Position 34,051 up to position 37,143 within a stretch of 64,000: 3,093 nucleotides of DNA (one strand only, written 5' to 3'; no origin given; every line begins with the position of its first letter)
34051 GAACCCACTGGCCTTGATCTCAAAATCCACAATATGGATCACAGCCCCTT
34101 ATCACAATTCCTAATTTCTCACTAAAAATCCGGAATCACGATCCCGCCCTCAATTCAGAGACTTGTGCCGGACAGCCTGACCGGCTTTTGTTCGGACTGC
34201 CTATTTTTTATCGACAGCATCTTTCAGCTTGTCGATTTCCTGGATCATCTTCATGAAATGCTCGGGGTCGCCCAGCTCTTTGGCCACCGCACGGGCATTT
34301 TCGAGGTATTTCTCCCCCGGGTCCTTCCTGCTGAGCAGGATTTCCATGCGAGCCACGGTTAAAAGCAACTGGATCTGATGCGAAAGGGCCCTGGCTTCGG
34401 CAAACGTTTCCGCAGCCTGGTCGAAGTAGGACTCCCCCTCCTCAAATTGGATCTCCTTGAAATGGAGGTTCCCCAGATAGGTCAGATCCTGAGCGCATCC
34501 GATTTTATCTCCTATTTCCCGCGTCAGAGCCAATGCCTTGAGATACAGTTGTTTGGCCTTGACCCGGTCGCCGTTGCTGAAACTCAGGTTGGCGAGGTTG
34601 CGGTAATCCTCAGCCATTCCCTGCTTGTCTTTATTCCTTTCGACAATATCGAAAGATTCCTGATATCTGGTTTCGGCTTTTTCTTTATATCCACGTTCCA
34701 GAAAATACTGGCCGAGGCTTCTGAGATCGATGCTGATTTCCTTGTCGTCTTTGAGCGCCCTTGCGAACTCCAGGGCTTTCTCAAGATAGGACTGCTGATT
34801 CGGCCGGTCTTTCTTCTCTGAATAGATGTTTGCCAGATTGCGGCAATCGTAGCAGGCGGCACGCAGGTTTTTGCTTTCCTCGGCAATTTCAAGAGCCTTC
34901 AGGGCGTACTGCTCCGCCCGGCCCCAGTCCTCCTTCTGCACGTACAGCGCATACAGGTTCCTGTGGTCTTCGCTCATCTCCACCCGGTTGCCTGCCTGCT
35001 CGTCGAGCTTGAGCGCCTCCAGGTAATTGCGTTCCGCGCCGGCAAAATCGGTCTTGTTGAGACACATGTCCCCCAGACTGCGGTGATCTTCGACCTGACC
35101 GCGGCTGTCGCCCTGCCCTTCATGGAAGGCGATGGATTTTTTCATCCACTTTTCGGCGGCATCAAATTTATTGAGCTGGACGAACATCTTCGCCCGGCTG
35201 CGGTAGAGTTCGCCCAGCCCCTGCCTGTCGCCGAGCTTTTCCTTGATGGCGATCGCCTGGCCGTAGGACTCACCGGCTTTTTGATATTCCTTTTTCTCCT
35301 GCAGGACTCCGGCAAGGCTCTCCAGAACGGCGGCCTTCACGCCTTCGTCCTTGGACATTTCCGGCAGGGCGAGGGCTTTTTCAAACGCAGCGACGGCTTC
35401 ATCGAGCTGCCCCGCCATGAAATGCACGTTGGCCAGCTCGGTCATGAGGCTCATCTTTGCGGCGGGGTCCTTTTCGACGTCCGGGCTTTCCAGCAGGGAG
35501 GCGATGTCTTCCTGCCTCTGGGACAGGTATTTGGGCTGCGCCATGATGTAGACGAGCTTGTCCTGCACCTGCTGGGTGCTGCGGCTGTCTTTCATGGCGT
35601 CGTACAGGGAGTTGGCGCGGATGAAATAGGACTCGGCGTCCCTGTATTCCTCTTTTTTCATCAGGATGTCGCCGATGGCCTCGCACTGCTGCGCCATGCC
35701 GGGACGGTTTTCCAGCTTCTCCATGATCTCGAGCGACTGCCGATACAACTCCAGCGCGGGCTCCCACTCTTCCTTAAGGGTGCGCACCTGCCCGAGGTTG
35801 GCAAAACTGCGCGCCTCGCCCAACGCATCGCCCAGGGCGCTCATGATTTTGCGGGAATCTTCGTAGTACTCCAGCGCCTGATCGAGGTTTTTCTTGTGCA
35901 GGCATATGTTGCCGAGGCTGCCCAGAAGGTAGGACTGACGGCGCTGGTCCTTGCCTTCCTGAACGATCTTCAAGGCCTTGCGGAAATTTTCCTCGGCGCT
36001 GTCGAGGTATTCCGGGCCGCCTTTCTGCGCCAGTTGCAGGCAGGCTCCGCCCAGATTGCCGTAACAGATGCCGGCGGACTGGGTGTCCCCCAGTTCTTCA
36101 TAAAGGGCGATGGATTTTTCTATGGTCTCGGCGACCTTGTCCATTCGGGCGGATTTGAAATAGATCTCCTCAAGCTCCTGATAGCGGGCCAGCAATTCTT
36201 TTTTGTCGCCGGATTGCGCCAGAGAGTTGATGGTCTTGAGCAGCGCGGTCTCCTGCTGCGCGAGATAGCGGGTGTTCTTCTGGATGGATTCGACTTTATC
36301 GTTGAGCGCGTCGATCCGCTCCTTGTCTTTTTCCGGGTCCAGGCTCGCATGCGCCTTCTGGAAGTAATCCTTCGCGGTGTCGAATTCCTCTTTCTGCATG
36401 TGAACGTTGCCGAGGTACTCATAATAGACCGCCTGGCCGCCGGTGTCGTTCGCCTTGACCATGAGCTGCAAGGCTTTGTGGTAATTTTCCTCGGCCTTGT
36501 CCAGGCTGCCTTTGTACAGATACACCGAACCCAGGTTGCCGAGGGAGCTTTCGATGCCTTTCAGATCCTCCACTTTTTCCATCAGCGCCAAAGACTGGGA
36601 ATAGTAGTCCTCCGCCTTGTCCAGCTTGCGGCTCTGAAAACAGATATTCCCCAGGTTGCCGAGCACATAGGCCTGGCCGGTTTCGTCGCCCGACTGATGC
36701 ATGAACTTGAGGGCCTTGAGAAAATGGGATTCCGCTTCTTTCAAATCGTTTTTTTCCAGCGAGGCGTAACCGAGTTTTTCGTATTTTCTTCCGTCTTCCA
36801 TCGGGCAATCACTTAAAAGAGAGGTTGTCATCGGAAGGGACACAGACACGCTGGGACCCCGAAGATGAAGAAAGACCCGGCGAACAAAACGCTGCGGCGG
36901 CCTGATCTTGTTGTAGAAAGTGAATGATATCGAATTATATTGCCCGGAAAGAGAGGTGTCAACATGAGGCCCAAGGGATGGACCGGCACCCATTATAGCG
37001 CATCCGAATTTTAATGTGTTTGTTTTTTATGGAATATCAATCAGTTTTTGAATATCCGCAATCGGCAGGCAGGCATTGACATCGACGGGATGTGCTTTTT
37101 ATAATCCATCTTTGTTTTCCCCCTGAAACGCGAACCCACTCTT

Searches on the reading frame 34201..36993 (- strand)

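Call 35: search_protein_families(library=pfam, proteins=[window:34201-36993:-], max_evalue=0.0001)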
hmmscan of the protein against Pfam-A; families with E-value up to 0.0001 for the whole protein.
window:34201-36993:- (930 aa): 14 families
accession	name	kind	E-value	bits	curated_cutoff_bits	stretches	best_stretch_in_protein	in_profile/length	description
PF13424.12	TPR_12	-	7.2e-69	228.4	30.1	5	357-426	6-77/77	Tetratricopeptide repeat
PF07719.23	TPR_2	-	1.1e-41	137.9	27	0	519-543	6-30/34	Tetratricopeptide repeat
PF00515.34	TPR_1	-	4.8e-36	121.6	27.8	2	108-137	1-30/34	Tetratricopeptide repeat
PF17874.7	TPR_MalT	-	1.4e-29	103.9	45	3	74-216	46-189/336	MalT-like TPR region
PF13176.12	TPR_7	-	1.3e-28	97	27.9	0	397-430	2-35/36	Tetratricopeptide repeat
PF13374.12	TPR_10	-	2.3e-22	78.7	27.5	0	515-543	3-31/42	Tetratricopeptide repeat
PF13181.12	TPR_8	-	3.2e-20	71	25.7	0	150-177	3-30/34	Tetratricopeptide repeat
PF24885.1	TPR_NPHP3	-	8.1e-14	52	100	1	524-636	109-225/239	Nephrocystin-3 TPR domain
PF13432.12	TPR_16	-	4.9e-09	36.9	32.7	0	519-581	2-57/65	Tetratricopeptide repeat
PF13428.12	TPR_14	-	1.1e-07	32.2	23.5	0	519-543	6-30/44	Tetratricopeptide repeat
PF10602.15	RPN7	-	2.7e-07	30.9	29.6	0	732-865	14-144/174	26S proteasome subunit RPN7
PF13414.12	TPR_11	-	1.6e-06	28.1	26.8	0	522-543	2-23/42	TPR repeat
PF23300.3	HEAT_Nup120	-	6.6e-06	26.5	29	0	194-235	32-76/170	Nucleoporin Nup120, HEAT repeats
PF21325.3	SHPRH_helical-1st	-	3.2e-05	24.5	27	0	402-429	32-59/95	E3 ubiquitin-protein ligase SHPRH, first helical domain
